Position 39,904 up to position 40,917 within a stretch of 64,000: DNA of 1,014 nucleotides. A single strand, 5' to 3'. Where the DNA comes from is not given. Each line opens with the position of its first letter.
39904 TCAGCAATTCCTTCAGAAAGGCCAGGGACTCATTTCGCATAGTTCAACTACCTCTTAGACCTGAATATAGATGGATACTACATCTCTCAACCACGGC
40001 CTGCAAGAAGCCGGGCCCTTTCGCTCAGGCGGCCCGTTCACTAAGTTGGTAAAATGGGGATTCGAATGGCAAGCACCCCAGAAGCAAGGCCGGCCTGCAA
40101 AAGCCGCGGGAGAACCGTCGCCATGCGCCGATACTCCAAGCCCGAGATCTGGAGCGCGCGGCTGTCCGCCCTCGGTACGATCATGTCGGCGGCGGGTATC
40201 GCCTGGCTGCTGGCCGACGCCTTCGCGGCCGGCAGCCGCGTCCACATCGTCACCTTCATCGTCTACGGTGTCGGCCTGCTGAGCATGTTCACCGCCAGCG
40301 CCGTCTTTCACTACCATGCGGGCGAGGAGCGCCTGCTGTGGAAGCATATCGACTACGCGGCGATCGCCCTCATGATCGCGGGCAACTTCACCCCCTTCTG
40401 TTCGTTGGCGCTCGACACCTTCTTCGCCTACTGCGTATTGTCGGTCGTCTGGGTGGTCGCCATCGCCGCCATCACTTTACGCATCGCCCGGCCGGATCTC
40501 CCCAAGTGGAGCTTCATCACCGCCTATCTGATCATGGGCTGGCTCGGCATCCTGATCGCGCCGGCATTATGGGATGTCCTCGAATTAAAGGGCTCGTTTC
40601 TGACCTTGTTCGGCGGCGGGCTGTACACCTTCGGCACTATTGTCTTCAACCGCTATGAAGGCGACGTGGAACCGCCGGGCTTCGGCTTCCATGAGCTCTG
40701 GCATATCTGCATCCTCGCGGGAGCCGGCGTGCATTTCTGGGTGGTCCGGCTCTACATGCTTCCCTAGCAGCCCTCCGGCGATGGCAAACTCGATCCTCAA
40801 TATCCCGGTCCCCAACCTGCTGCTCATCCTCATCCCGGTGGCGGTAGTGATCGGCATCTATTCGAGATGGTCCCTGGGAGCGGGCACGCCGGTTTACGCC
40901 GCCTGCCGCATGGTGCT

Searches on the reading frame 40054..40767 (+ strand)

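Call 35: search_protein_families(library=pfam, proteins=[window:40054-40767:+], max_evalue=0.000001)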
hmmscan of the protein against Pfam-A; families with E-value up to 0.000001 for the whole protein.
window:40054-40767:+ (237 aa): 1 family
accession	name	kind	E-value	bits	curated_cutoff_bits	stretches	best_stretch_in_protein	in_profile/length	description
PF03006.26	HlyIII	-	3.8e-30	105.7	26.2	1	40-228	15-224/224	Haemolysin-III related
